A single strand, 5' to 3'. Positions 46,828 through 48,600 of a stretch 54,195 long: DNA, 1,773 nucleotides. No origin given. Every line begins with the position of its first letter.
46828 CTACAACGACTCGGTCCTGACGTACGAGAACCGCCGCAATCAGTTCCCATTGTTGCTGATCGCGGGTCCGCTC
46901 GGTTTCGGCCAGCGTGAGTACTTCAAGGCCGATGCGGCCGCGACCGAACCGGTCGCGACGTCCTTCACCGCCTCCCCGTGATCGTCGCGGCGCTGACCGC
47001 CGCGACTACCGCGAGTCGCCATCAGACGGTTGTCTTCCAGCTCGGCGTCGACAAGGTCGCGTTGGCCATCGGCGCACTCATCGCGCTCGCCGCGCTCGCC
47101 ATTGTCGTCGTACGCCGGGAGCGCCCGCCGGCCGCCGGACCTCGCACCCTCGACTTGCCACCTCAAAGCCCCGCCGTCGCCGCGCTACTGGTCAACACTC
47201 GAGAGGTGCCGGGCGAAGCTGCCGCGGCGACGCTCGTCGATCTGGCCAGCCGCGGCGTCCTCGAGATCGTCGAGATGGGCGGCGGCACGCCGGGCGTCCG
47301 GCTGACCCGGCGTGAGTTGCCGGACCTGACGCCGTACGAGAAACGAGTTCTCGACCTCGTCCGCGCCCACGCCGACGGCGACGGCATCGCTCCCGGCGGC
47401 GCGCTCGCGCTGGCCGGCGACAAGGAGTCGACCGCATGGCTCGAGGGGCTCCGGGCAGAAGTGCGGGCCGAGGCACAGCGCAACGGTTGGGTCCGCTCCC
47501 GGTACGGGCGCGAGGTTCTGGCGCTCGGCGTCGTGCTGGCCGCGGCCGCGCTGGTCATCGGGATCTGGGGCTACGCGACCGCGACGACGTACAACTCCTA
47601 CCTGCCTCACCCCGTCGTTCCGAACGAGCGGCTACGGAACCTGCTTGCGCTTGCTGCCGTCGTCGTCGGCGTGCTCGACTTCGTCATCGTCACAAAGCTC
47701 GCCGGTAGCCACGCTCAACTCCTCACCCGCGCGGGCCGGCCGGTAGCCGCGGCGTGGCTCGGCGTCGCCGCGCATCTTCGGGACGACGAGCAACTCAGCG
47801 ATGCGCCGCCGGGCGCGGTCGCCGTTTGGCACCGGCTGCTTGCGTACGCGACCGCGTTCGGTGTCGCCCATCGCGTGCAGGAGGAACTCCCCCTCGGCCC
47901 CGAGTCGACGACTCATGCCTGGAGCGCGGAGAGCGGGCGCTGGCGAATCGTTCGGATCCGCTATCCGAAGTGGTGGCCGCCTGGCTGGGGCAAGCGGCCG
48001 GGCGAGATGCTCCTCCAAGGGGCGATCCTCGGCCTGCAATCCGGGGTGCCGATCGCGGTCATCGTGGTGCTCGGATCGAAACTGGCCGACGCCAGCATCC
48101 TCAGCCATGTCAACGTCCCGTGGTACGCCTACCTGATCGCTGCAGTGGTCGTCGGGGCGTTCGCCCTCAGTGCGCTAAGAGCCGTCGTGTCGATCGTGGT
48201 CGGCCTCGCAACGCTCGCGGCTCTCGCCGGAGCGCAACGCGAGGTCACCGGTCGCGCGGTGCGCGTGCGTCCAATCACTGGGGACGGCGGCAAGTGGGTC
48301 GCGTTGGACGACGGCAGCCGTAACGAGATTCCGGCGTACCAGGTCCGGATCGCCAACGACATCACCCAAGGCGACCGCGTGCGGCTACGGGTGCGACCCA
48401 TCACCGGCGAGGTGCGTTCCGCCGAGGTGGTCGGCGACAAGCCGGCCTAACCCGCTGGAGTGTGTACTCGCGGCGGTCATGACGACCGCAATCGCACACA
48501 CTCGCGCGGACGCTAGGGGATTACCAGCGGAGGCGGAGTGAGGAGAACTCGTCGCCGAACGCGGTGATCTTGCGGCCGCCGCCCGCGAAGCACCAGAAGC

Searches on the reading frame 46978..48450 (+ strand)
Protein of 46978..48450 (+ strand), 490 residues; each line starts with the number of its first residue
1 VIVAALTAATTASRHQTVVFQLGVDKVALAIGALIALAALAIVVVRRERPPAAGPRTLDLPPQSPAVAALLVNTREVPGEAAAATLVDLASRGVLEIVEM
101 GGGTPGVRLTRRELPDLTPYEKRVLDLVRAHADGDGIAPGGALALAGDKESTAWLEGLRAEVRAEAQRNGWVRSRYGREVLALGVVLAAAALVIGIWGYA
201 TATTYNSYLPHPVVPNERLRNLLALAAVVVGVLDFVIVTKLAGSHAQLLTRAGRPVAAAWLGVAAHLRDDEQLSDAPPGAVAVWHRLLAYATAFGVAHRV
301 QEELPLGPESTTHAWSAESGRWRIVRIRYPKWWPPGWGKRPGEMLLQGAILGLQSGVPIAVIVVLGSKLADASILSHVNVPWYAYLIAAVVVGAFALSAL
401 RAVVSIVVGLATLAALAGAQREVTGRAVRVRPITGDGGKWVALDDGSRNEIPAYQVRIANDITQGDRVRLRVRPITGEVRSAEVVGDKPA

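Call 4: search_protein_families(library=pfam, proteins=[window:46978-48450:+], max_evalue=0.01)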
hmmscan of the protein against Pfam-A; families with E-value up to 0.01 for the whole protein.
window:46978-48450:+ (490 aa): 1 family
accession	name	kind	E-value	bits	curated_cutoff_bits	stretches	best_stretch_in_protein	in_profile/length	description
PF20990.2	DUF2207_C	-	1.2e-31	110.7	33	1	59-304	7-247/247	Predicted membrane protein (DUF2207) C-terminal domain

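Call 74: search_protein_families(library=ncbifam, proteins=[window:46978-48450:+], max_evalue=0.01)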
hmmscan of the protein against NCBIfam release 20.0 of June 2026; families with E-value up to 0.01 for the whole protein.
window:46978-48450:+ (490 aa): 0 families
